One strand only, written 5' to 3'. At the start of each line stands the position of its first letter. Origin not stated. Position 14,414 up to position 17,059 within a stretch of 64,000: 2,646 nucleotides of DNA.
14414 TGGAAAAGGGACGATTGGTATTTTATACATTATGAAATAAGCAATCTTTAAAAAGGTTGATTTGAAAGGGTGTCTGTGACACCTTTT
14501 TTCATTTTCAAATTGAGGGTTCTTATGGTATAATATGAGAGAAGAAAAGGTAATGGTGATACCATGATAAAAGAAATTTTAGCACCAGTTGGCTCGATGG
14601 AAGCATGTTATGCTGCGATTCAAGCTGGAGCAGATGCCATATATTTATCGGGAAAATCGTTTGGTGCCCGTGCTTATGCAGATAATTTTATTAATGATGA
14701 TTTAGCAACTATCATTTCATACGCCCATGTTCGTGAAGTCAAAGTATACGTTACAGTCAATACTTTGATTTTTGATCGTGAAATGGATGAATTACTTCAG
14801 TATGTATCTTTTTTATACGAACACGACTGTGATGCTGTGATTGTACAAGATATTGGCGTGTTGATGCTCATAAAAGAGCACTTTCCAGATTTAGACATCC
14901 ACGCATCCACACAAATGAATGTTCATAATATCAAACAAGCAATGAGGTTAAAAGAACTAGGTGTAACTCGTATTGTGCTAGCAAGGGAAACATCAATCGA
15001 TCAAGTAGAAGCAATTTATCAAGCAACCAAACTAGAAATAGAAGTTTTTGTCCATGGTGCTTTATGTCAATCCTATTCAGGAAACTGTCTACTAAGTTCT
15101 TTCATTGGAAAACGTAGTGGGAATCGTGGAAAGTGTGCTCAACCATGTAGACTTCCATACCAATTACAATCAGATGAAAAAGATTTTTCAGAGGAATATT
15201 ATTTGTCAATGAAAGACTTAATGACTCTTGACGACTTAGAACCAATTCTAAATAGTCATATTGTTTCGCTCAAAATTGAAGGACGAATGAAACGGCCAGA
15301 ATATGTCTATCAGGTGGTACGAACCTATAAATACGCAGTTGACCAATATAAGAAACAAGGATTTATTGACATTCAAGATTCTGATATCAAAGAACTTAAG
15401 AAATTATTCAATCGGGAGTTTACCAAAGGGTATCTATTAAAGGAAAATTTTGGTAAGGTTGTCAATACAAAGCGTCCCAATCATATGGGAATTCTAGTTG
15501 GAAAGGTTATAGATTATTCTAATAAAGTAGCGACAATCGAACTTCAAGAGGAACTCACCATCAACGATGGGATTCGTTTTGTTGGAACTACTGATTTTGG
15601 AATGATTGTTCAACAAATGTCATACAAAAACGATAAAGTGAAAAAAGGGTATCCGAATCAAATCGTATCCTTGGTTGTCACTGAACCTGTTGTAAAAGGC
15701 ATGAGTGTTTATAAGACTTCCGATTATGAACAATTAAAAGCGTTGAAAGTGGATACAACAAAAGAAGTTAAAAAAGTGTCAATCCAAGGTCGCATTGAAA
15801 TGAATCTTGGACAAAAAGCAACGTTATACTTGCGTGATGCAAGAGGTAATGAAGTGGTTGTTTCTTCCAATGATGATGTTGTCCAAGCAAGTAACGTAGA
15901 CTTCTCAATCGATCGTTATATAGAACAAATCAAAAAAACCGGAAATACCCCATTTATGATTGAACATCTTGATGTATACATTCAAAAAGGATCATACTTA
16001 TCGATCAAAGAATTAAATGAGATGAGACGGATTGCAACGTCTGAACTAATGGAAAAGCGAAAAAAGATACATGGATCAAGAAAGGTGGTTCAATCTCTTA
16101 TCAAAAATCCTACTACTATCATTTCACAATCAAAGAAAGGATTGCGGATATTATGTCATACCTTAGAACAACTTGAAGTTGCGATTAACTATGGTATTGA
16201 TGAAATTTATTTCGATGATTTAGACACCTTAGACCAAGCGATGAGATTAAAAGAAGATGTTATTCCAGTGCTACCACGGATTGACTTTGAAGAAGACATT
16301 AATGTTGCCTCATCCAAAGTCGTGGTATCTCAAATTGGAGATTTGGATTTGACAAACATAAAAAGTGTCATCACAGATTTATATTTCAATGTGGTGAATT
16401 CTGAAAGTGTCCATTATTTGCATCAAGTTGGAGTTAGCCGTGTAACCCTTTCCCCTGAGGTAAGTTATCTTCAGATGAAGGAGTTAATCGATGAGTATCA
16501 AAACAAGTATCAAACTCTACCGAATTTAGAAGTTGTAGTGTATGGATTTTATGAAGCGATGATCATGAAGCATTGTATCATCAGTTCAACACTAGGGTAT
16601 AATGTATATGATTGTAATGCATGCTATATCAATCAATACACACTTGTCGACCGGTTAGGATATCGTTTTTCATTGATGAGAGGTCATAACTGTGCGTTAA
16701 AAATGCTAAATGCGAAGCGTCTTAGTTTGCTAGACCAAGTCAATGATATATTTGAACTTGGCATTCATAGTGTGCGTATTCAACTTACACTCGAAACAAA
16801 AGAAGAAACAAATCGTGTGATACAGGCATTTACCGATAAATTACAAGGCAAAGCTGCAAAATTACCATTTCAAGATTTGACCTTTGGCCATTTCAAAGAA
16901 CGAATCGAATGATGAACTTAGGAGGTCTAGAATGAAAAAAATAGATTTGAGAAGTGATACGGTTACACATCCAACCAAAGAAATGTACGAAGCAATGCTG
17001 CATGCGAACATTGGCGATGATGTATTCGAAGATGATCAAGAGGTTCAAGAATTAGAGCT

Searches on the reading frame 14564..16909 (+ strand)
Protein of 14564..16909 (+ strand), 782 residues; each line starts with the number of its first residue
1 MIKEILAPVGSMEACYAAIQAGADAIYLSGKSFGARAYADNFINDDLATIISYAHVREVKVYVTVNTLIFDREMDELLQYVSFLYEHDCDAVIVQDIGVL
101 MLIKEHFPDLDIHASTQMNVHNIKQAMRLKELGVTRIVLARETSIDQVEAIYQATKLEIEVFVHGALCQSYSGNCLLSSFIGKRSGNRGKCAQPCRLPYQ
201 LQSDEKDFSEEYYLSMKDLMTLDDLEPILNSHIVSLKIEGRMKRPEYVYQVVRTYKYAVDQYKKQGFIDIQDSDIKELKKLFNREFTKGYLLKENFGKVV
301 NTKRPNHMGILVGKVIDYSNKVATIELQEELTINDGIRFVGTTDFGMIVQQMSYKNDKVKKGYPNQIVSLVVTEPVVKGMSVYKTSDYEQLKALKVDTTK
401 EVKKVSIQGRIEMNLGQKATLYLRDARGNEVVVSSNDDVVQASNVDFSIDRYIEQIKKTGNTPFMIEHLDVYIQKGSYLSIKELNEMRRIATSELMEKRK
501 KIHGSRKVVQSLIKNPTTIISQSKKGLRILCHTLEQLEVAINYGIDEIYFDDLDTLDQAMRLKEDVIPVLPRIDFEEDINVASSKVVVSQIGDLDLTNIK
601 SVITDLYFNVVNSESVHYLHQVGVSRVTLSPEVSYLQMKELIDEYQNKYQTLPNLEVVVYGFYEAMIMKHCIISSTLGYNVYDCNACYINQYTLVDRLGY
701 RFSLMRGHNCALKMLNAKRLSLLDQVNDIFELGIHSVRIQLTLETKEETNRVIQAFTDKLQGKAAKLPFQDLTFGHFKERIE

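Call 70: search_protein_families(library=pfam, proteins=[window:14564-16909:+], max_evalue=0.00001)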
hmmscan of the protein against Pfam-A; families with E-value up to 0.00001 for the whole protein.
window:14564-16909:+ (782 aa): 2 families
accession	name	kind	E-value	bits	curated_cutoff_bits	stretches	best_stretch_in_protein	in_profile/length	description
PF01136.24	Peptidase_U32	-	7.6e-99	330.1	22.4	2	74-294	1-230/233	Peptidase family U32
PF12392.13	DUF3656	-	1.4e-18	68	22.1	1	382-499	1-108/109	Collagenase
